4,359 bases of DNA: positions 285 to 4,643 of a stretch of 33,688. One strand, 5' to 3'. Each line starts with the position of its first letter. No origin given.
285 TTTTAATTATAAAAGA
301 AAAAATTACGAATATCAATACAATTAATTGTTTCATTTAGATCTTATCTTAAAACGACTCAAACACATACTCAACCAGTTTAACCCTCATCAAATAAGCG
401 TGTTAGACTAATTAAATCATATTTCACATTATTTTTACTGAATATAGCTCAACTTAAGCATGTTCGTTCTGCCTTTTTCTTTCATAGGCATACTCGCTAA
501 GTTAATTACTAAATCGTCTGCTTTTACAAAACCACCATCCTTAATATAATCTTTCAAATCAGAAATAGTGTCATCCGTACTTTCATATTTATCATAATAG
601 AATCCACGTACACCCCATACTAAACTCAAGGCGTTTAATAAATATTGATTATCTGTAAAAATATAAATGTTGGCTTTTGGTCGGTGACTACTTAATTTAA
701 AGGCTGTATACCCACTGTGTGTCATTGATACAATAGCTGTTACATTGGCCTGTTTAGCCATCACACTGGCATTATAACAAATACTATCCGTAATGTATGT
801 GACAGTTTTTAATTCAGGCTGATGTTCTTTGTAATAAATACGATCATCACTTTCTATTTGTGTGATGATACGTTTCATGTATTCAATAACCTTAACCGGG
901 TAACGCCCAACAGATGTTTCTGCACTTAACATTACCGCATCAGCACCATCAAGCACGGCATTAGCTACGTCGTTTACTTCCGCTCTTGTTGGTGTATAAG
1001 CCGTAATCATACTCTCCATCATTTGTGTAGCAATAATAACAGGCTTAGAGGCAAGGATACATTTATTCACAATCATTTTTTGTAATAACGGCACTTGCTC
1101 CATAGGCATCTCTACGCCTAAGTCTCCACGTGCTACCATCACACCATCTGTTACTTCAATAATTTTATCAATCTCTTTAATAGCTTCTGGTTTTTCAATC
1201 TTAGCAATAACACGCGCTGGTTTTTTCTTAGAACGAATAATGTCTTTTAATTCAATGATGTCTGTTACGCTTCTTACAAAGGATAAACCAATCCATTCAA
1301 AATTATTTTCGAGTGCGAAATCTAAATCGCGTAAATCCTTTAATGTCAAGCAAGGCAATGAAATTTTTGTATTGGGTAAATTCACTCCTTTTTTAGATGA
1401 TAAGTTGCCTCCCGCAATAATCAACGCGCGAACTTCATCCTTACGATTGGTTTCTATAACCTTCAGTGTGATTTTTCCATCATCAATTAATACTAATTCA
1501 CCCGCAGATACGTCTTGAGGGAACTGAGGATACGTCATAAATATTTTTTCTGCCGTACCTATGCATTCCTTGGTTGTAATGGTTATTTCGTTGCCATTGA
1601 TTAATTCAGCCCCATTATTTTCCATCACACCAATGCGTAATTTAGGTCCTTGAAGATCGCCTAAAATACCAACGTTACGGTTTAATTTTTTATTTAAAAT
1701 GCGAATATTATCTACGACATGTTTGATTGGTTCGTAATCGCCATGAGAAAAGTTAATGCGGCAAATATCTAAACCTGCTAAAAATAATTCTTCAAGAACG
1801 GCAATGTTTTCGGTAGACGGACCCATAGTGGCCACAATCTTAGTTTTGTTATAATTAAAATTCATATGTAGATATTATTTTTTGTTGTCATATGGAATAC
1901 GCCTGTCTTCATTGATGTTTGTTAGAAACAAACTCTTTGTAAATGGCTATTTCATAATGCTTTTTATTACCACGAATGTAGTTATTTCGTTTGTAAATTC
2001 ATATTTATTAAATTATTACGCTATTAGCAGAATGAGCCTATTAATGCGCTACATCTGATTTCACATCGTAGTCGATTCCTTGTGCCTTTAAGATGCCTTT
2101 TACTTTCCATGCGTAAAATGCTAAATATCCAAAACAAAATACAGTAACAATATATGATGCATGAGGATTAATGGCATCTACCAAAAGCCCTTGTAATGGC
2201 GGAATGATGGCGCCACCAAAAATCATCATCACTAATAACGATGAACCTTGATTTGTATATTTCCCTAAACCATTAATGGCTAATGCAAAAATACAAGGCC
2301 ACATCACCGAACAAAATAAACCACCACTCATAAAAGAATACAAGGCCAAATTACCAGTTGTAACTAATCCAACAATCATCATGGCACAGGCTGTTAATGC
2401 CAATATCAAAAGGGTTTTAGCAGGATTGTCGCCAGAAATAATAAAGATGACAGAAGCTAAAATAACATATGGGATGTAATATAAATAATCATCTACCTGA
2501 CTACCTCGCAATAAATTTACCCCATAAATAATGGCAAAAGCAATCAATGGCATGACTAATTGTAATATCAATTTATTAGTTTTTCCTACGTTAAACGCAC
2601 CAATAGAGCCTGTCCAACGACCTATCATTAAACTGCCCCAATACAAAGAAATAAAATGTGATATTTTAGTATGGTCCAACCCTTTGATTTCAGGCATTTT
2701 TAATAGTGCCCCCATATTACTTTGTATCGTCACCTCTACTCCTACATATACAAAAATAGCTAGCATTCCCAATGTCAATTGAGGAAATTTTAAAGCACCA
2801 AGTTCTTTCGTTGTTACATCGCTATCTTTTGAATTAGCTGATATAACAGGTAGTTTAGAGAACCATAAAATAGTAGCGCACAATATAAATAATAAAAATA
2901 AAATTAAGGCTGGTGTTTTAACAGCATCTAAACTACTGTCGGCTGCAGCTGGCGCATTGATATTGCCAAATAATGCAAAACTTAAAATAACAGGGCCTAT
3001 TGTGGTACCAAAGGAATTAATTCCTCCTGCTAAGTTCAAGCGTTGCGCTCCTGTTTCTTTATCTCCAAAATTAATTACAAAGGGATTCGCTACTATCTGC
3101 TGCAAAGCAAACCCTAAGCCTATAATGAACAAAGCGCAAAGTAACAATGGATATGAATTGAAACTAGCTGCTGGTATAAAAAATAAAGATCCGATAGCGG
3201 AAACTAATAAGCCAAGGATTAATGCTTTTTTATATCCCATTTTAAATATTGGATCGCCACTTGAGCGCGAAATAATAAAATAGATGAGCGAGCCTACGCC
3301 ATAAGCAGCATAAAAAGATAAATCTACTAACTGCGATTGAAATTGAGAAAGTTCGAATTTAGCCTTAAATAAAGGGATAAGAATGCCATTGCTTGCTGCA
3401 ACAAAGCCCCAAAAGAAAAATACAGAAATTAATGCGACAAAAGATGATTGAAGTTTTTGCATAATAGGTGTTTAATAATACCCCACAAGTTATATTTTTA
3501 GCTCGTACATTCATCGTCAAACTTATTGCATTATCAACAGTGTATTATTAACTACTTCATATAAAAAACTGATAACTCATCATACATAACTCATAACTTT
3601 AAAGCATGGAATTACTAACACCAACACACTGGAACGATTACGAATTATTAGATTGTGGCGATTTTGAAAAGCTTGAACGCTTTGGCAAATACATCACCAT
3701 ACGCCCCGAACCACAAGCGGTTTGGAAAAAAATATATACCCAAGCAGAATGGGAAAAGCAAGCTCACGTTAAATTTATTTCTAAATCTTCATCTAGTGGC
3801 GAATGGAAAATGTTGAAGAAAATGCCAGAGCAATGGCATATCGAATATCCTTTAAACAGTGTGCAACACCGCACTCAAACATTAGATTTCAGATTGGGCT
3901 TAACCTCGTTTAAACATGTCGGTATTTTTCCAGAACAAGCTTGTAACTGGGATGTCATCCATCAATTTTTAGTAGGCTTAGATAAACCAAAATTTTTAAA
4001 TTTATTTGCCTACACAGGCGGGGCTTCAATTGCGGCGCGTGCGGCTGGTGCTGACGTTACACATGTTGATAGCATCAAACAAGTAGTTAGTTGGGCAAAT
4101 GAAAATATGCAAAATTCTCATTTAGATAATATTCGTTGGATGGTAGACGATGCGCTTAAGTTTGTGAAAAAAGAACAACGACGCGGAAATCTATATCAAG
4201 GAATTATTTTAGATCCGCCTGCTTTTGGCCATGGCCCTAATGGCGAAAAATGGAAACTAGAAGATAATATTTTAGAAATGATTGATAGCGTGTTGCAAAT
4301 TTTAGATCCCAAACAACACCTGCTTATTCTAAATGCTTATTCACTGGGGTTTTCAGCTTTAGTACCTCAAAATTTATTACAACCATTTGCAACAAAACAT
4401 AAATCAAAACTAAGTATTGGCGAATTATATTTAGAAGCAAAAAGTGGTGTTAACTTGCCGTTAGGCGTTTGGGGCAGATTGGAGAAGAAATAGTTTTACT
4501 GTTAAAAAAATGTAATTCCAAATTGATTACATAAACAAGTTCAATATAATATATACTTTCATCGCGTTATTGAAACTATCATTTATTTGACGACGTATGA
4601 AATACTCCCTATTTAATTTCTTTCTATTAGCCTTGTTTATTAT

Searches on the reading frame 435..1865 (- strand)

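Call 88: search_protein_families(library=pfam, proteins=[window:435-1865:-], max_evalue=0.00001)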
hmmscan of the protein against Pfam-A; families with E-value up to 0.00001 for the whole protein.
window:435-1865:- (476 aa): 2 families
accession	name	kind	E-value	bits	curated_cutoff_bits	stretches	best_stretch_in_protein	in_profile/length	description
PF00224.27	PK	-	6.4e-114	380.9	30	1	6-326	2-327/328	Pyruvate kinase, barrel domain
PF02887.21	PK_C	-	2.8e-29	102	28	1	360-471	1-112/114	Pyruvate kinase, alpha/beta domain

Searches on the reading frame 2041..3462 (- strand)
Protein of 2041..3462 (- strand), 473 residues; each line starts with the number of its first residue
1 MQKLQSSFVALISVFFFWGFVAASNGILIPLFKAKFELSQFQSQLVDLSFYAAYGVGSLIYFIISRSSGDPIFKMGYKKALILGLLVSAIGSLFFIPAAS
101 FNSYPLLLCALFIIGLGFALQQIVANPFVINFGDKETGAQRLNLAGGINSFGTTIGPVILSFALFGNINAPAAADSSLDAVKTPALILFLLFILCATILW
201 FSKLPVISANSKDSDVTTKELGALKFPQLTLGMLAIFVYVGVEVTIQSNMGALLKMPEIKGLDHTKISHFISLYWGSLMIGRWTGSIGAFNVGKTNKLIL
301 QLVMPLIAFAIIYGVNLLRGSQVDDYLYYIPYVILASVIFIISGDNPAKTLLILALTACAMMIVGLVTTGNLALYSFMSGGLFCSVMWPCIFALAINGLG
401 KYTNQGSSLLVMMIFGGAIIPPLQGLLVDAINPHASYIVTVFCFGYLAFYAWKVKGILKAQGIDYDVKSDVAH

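Call 88: search_protein_families(library=pfam, proteins=[window:2041-3462:-], max_evalue=0.00001)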
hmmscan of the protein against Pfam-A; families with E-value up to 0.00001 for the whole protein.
window:2041-3462:- (473 aa): 1 family
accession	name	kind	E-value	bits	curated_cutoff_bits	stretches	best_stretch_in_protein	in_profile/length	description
PF07690.21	MFS_1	-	8.2e-14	51.7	33.4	1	12-329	3-297/347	Major Facilitator Superfamily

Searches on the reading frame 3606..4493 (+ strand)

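Call 88: search_protein_families(library=pfam, proteins=[window:3606-4493:+], max_evalue=0.00001)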
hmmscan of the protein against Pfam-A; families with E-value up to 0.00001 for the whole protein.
window:3606-4493:+ (295 aa): 2 families
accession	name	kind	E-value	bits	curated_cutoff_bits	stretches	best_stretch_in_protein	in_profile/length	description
PF10672.15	Methyltrans_SAM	-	2e-10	40.8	27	1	82-210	82-209/286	S-adenosylmethionine-dependent methyltransferase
PF03602.21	Cons_hypoth95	-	6.4e-06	26.4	24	1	121-205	39-122/182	Conserved hypothetical protein 95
